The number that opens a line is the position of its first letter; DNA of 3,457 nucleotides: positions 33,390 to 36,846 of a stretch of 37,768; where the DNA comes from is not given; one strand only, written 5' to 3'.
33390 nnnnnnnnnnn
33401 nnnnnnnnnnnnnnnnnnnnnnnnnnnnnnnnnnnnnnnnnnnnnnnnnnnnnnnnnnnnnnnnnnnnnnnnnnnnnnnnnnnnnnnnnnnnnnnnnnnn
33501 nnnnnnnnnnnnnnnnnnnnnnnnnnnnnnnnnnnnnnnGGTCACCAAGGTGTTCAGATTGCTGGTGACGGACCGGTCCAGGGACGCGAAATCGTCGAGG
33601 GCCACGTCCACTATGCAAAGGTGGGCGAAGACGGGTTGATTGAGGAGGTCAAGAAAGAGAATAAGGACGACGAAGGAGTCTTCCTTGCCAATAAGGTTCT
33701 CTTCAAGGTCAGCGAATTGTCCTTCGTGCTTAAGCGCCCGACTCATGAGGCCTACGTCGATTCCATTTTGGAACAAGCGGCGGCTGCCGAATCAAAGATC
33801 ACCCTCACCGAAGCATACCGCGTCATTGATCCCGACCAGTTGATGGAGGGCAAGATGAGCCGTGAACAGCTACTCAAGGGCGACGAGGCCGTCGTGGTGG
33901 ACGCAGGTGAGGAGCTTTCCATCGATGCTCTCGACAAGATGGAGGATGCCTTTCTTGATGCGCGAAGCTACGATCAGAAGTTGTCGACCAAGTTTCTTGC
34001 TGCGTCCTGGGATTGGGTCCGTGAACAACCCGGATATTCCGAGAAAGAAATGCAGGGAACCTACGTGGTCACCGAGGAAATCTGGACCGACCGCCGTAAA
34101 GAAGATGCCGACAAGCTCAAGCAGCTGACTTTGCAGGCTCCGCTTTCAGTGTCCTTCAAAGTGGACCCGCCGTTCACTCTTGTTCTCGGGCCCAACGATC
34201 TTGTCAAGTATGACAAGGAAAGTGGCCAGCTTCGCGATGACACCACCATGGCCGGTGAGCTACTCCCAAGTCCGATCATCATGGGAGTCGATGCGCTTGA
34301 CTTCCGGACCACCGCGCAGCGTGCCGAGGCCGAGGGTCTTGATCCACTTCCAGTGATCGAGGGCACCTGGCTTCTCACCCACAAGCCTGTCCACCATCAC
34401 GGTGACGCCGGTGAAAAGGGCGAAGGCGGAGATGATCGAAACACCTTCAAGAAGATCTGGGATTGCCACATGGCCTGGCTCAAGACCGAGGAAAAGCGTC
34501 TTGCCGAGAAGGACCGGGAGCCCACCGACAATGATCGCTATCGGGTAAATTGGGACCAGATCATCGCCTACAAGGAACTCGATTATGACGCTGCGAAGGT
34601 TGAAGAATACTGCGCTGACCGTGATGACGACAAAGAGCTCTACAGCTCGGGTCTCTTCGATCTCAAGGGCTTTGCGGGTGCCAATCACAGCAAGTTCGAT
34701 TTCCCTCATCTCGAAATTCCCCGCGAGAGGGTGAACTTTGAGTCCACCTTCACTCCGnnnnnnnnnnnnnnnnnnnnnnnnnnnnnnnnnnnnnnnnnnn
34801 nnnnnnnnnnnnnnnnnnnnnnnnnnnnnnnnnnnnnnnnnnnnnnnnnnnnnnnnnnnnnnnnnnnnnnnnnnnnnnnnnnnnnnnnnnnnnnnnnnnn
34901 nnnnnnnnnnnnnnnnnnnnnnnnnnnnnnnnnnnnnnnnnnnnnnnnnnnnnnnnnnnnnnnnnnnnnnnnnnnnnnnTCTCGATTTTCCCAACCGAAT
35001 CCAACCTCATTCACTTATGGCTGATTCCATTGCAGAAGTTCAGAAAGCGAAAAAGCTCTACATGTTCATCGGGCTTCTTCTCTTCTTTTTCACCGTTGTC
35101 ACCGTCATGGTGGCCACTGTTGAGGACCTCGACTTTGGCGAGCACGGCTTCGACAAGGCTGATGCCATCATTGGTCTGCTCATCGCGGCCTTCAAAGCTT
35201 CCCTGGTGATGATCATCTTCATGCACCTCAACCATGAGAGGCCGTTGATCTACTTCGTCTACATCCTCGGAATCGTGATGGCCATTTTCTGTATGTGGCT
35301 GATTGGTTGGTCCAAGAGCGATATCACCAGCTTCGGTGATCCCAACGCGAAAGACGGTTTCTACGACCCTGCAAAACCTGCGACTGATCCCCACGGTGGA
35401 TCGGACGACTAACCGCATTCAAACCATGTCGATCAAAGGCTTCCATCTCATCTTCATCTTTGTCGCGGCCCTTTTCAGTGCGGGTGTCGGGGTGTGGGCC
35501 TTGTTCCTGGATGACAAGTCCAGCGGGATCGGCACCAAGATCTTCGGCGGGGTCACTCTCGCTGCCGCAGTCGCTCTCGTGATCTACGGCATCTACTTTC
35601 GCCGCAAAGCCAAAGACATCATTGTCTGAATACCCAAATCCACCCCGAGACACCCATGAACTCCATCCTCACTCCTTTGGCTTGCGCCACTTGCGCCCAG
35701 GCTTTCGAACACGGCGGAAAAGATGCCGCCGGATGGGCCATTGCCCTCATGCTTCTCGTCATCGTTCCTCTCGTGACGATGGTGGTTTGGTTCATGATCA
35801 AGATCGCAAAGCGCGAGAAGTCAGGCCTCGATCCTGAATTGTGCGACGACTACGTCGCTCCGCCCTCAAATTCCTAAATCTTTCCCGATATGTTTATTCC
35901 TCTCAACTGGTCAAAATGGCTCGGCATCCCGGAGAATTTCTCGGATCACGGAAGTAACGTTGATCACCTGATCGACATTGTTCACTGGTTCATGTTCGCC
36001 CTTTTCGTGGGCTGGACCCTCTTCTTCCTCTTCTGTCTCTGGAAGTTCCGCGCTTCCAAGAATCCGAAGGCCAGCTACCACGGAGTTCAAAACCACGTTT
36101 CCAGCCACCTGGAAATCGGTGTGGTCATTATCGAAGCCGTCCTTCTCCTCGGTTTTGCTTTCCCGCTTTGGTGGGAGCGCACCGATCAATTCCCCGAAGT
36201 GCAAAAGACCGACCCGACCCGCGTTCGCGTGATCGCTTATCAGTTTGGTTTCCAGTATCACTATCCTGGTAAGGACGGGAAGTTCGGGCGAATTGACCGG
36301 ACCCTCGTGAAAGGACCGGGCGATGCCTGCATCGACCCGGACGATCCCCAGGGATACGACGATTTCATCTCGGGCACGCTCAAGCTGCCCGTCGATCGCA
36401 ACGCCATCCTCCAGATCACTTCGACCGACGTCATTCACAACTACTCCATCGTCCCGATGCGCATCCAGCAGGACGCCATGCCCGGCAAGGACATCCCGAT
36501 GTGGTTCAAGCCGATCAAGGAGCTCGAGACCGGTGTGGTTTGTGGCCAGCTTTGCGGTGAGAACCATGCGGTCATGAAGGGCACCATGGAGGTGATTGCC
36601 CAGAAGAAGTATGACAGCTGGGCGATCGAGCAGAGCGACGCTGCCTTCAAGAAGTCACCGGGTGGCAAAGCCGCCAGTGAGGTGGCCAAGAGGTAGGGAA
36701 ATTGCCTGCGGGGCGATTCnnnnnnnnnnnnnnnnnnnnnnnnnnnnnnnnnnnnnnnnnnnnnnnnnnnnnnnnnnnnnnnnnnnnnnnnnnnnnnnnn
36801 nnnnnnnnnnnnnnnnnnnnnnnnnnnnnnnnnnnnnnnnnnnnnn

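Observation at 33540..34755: About 400-aa hydrophilic domain inserted into a periplasmic loop of cytochrome oxidase subunit III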

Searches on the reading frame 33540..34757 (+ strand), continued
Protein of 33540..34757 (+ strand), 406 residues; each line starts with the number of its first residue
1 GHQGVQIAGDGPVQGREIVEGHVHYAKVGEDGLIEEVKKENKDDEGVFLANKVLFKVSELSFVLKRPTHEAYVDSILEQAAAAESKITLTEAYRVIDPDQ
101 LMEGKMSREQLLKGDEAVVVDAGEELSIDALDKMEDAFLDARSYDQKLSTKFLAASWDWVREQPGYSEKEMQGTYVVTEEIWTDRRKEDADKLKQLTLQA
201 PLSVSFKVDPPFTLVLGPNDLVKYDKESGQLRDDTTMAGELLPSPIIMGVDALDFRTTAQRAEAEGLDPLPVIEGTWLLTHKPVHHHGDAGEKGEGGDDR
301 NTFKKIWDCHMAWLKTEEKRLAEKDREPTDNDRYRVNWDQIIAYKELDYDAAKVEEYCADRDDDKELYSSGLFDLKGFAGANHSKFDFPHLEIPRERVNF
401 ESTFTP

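Call 45: find_homologous_proteins(query=P0162, max_evalue=0.001)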
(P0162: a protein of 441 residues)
Query P0162 (441 aa): 6695 proteins with E <= 0.001 among 8000 candidates; the best 120 are listed.
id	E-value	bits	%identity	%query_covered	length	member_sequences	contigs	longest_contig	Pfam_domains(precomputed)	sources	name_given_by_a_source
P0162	0.0e+0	1012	100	100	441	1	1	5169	PF00510.24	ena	-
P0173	5.4e-124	433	46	100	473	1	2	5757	PF00510.24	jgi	jgi:heme/copper-type cytochrome/quinol oxidase subunit 3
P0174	1.0e-119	418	45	100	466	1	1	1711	PF00510.24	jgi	jgi:heme/copper-type cytochrome/quinol oxidase subunit 3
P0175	8.4e-118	412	45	100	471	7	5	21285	PF00510.24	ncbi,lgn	-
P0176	2.8e-117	410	45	100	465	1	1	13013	PF00510.24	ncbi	-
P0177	3.3e-117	410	45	100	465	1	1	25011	PF00510.24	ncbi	-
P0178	4.0e-117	410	45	100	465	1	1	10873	PF00510.24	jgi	jgi:heme/copper-type cytochrome/quinol oxidase subunit 3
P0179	2.3e-116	407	46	100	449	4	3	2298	PF00510.24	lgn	-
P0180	2.4e-116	407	46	100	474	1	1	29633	PF00510.24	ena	-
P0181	2.6e-116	407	46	100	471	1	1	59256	PF00510.24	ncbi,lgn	-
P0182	3.7e-115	403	46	100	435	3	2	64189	PF00510.24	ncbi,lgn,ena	-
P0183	5.0e-115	403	45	100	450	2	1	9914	PF00510.24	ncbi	-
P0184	5.1e-115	403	50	49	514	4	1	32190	PF00510.24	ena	-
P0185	7.3e-115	402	45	100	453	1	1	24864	PF00510.24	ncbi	ncbi:MAG: cytochrome c oxidase subunit 3 [Verrucomicrobiales bacterium]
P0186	7.4e-115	402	45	100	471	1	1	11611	PF00510.24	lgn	-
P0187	1.5e-114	401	49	49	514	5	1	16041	PF00510.24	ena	-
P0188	2.5e-114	401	44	100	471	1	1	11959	PF00510.24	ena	-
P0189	3.1e-114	400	44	100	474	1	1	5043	PF00510.24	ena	-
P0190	3.3e-114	400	47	100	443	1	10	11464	PF00510.24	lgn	-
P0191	3.4e-114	400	48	49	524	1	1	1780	PF00510.24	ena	-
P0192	3.5e-114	400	47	100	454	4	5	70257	PF00510.24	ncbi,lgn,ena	-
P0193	8.4e-114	399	46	100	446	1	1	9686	PF00510.24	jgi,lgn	jgi:heme/copper-type cytochrome/quinol oxidase subunit 3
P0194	1.4e-113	398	47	100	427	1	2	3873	PF00510.24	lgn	-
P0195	1.7e-113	398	44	100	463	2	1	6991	PF00510.24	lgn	-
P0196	2.4e-113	397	44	100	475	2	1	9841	PF00510.24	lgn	-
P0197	4.4e-113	397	45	100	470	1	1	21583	PF00510.24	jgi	-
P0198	5.0e-113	396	44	100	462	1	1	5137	PF00510.24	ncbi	-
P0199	5.4e-113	396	44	100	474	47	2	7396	PF00510.24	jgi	jgi:heme/copper-type cytochrome/quinol oxidase subunit 3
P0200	6.0e-113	396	44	100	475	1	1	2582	PF00510.24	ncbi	-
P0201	7.5e-113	396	49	49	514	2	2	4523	PF00510.24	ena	-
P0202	9.3e-113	396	44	100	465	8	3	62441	PF00510.24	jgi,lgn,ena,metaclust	metaclust:\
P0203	9.7e-113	395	45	100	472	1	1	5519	PF00510.24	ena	-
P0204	1.0e-112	395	46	100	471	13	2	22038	PF00510.24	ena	-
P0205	1.0e-112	395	45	100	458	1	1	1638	PF00510.24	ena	-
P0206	1.1e-112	395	45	100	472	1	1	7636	PF00510.24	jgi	jgi:heme/copper-type cytochrome/quinol oxidase subunit 3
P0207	1.2e-112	395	45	100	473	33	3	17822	PF00510.24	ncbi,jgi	jgi:heme/copper-type cytochrome/quinol oxidase subunit 3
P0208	1.5e-112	395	45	100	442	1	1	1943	PF00510.24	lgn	-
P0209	1.5e-112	395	44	100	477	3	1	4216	PF00510.24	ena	-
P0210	2.4e-112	394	49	49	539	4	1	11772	PF00510.24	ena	-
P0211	2.4e-112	394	43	100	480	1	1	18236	PF00510.24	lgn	-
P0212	2.7e-112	394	45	100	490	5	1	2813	PF00510.24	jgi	jgi:heme/copper-type cytochrome/quinol oxidase subunit 3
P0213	2.9e-112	394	45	100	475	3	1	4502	PF00510.24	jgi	jgi:heme/copper-type cytochrome/quinol oxidase subunit 3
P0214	5.4e-112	393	45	100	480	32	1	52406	PF00510.24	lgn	-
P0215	5.8e-112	393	42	100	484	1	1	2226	PF00510.24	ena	-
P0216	7.8e-112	392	44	100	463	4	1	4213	PF00510.24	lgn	-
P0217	8.7e-112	392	44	100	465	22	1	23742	PF00510.24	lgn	-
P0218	9.5e-112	392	45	100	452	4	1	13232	PF00510.24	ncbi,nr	ncbi:MAG: cytochrome c oxidase subunit 3 [Prosthecobacter sp.]|nr:cytochrome c oxidase subunit 3 [Pr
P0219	1.4e-111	392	45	100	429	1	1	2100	PF00510.24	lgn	-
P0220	1.5e-111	392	46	100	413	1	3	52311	PF00510.24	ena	-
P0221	1.6e-111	391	42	100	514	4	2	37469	PF00510.24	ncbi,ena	-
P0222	1.7e-111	391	46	100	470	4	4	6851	PF00510.24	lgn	-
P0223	1.7e-111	391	41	100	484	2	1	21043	PF00510.24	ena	-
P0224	3.0e-111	391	45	100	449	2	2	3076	PF00510.24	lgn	-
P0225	3.2e-111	390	42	100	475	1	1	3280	PF00510.24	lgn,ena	-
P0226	3.4e-111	390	41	100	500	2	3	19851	PF00510.24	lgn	-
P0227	4.2e-111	390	44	100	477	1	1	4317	PF00510.24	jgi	jgi:heme/copper-type cytochrome/quinol oxidase subunit 3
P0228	4.3e-111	390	45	100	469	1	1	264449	PF00510.24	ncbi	-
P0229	5.4e-111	390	45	100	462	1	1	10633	PF00510.24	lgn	-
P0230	5.9e-111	390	43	100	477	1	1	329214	PF00510.24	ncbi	-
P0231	6.8e-111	389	43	100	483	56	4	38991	PF00510.24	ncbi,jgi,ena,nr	ncbi:MAG: Heme/copper-type cytochrome/quinol oxidase, subunit 3 [Verrucomicrobia bacterium]|jgi:heme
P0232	7.9e-111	389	38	100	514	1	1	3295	PF00510.24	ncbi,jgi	jgi:heme/copper-type cytochrome/quinol oxidase subunit 3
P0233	7.9e-111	389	49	49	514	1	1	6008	PF00510.24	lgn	-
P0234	1.0e-110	389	44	100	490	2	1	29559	PF00510.24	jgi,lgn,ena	-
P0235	1.0e-110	389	43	100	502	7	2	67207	PF00510.24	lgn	-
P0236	1.1e-110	389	44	100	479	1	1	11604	PF00510.24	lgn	-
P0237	1.2e-110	389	42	100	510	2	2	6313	PF00510.24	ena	-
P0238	1.3e-110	389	45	100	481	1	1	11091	PF00510.24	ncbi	-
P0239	1.5e-110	388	41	100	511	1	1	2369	PF00510.24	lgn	-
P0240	1.6e-110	388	43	100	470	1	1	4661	PF00510.24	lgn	-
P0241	1.7e-110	388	47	51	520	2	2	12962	PF00510.24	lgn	-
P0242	1.9e-110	388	43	100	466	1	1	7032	PF00510.24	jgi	jgi:heme/copper-type cytochrome/quinol oxidase subunit 3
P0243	2.0e-110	388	61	36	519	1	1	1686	PF00510.24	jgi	jgi:heme/copper-type cytochrome/quinol oxidase subunit 3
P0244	2.1e-110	388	43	100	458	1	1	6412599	PF00510.24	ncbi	-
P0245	2.3e-110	388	45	100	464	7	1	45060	PF00510.24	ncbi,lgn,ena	-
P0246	2.4e-110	388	45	100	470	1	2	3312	PF00510.24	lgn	-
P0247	2.5e-110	388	43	100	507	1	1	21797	PF00510.24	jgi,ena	-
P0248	2.7e-110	387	43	100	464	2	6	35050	PF00510.24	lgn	-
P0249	3.4e-110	387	43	100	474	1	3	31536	PF00510.24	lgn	-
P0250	3.4e-110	387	44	100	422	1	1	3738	PF00510.24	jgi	-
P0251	3.6e-110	387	43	100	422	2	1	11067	PF00510.24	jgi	jgi:heme/copper-type cytochrome/quinol oxidase subunit 3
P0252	3.6e-110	387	35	100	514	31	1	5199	PF00510.24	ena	-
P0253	5.4e-110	386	45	100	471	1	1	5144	PF00510.24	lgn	-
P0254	6.7e-110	386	40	100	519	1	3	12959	PF00510.24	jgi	-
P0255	6.7e-110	386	45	100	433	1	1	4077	PF00510.24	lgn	-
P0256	6.8e-110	386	44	100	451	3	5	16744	PF00510.24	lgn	-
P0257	1.1e-109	385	46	100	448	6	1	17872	PF00510.24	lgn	-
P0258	1.2e-109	385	42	100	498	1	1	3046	PF00510.24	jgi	-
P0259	1.2e-109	385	45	100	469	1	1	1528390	PF00510.24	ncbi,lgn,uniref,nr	ncbi:cytochrome c oxidase subunit III [Prosthecobacter fusiformis]|uniref:Cytochrome c oxidase subun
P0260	1.9e-109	385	43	100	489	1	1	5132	PF00510.24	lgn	-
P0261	1.9e-109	385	42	100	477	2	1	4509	PF00510.24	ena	-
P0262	2.0e-109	385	45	100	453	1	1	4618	PF00510.24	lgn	-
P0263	2.0e-109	385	39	100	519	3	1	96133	PF00510.24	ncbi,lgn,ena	-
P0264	2.1e-109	384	42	100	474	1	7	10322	PF00510.24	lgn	-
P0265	2.1e-109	384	48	49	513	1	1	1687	PF00510.24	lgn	-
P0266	2.2e-109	384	45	100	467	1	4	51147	PF00510.24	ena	-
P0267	2.3e-109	384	47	49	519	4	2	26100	PF00510.24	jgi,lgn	-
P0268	2.3e-109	384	44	100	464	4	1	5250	PF00510.24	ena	-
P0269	2.3e-109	384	43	100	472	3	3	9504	PF00510.24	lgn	-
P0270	2.5e-109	384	43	100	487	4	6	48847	PF00510.24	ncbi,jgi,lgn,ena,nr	ncbi:MAG TPA: cytochrome c oxidase subunit 3 [Prosthecobacter sp.]|nr:cytochrome c oxidase subunit 3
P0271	2.5e-109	384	43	100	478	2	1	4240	PF00510.24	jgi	jgi:heme/copper-type cytochrome/quinol oxidase subunit 3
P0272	2.8e-109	384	52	50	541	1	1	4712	PF00510.24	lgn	-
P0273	2.8e-109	384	44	100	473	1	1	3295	PF00510.24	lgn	-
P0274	2.9e-109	384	44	100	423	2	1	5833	PF00510.24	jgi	-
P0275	3.2e-109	384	40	100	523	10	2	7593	PF00510.24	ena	-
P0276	3.7e-109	384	43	100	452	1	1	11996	PF00510.24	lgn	-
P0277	4.3e-109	383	44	100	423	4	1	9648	PF00510.24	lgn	-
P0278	4.5e-109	383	45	53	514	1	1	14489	PF00510.24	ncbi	-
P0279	5.3e-109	383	44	100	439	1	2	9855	PF00510.24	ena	-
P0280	5.8e-109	383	45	100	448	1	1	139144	PF00510.24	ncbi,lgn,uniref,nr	ncbi:Cytochrome c oxidase subunit III [Prosthecobacter debontii]|uniref:Cytochrome c oxidase subunit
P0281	6.2e-109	383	41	100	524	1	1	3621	PF00510.24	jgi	jgi:heme/copper-type cytochrome/quinol oxidase subunit 3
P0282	7.4e-109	383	44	100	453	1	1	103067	PF00510.24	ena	-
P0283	7.7e-109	383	44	100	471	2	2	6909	PF00510.24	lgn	-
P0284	8.6e-109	382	45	100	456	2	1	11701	PF00510.24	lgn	-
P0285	1.0e-108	382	45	100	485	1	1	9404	PF00510.24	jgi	jgi:heme/copper-type cytochrome/quinol oxidase subunit 3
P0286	1.1e-108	382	44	100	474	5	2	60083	PF00510.24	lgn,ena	-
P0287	1.1e-108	382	45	100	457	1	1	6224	PF00510.24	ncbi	ncbi:MAG: cytochrome c oxidase subunit 3 [Verrucomicrobiota bacterium]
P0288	1.2e-108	382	44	100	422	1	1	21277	PF00510.24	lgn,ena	-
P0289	1.3e-108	382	42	100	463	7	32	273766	PF00510.24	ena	-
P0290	1.3e-108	382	40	100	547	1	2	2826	PF00510.24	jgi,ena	-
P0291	1.4e-108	382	44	100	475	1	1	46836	PF00510.24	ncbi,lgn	-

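Call 59: find_encoding_contigs(protein=P0259, flank=10000, max_places=2)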
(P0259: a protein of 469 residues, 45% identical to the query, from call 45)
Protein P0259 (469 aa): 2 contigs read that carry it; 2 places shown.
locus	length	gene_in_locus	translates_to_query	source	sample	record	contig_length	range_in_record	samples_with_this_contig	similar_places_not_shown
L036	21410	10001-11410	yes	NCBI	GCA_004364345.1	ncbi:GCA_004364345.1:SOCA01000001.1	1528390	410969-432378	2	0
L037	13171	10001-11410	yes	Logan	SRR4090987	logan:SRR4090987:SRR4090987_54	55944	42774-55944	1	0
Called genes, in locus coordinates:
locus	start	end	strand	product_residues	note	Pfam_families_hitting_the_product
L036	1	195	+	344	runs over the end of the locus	-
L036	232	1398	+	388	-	PF00266:Aminotran_5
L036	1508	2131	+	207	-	-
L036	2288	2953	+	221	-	PF13442:Cytochrome_CBB3, PF00034:Cytochrom_C (weak)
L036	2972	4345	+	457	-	-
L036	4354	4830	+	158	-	-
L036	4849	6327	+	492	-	PF00115:COX1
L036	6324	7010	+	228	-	PF02433:FixO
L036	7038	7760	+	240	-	PF00034:Cytochrom_C, PF13442:Cytochrome_CBB3 (weak)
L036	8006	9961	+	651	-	PF00115:COX1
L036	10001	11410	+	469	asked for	PF00510:COX3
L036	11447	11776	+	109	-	PF03626:COX4_pro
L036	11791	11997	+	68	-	-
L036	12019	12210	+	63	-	-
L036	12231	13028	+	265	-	PF00116:COX2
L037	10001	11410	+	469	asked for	PF00510:COX3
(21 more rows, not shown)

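Call 70: find_encoding_contigs(protein=P0156, flank=9000, max_places=1)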
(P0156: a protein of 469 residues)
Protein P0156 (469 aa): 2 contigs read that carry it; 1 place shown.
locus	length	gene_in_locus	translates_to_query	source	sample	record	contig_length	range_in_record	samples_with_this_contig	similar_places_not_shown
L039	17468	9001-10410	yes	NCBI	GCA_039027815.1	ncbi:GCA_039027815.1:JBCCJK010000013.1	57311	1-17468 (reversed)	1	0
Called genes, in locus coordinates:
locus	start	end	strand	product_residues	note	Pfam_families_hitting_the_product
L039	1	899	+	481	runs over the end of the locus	PF03916:NrfD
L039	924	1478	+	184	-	PF11821:ActD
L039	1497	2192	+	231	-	PF00034:Cytochrom_C (faint), PF13442:Cytochrome_CBB3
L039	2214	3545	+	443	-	-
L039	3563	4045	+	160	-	-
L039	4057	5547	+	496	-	PF00115:COX1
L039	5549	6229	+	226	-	PF02433:FixO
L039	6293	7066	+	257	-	PF00034:Cytochrom_C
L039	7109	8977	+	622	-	PF00115:COX1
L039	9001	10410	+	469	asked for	PF00510:COX3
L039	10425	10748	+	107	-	PF03626:COX4_pro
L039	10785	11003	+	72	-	-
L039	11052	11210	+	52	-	-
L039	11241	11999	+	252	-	PF00116:COX2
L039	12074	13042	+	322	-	PF02628:COX15-CtaA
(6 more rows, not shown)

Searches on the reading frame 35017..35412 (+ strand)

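Call 3: search_protein_families(library=pfam, proteins=[window:35017-35412:+], max_evalue=0.01)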
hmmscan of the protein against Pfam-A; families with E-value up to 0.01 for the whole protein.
window:35017-35412:+ (131 aa): 2 families
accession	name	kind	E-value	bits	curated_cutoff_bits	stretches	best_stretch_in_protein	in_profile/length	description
PF03626.19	COX4_pro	-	1.6e-10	41.7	28.9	1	18-91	3-70/72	Prokaryotic Cytochrome C oxidase subunit IV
PF25592.1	DUF7937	-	0.0083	15.5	31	1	12-107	139-233/402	Domain of unknown function (DUF7937)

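Call 53: search_protein_families(library=ncbifam, proteins=[window:35017-35412:+], max_evalue=0.001)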
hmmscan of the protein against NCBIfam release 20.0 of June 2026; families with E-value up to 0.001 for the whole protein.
window:35017-35412:+ (131 aa): 1 family
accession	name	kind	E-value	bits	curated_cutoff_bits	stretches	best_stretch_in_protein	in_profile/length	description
TIGR02229.1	caa3_sub_IV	subfamily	2.8e-07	31.2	37.25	1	15-92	10-81/92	caa(3)-type oxidase, subunit IV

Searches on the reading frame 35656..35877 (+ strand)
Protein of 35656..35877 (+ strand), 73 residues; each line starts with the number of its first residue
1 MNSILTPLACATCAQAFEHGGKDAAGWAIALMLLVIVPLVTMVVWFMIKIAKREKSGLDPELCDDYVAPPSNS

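Call 3: search_protein_families(library=pfam, proteins=[window:35656-35877:+], max_evalue=0.01)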
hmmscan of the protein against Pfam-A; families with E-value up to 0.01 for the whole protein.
window:35656-35877:+ (73 aa): 1 family
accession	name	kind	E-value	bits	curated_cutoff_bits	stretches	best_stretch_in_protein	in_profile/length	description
PF24379.1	DUF7535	-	0.0086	16.2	27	0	23-49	26-55/60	Family of unknown function (DUF7535)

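Call 53: search_protein_families(library=ncbifam, proteins=[window:35656-35877:+], max_evalue=0.001)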
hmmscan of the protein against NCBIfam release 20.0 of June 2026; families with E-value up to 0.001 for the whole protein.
window:35656-35877:+ (73 aa): 0 families

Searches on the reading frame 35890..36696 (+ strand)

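Call 3: search_protein_families(library=pfam, proteins=[window:35890-36696:+], max_evalue=0.01)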
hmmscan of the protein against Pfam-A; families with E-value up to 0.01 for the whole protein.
window:35890-36696:+ (268 aa): 1 family
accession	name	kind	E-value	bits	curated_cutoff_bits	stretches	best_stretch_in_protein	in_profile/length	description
PF00116.26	COX2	-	3.4e-09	37.1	22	1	164-232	48-116/120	Cytochrome C oxidase subunit II, periplasmic domain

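Call 53: search_protein_families(library=ncbifam, proteins=[window:35890-36696:+], max_evalue=0.001)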
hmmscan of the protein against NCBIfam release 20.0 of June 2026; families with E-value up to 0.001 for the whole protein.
window:35890-36696:+ (268 aa): 4 families
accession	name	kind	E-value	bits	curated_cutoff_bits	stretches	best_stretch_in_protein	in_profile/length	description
TIGR02866.1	CoxB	equivalog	7.6e-32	110.5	147.7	1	24-244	9-200/202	cytochrome c oxidase subunit II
NF050117.1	aa3_CtaC_Actin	exception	9.6e-21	74.1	250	1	11-243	24-240/244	aa3-type cytochrome oxidase subunit II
TIGR01432.1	QOXA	equivalog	6.3e-08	32.2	240.95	0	163-247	141-225/227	cytochrome aa3 quinol oxidase subunit II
TIGR01433.1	CyoA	equivalog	4.1e-07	29.6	266.2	1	25-128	29-133/226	ubiquinol oxidase subunit II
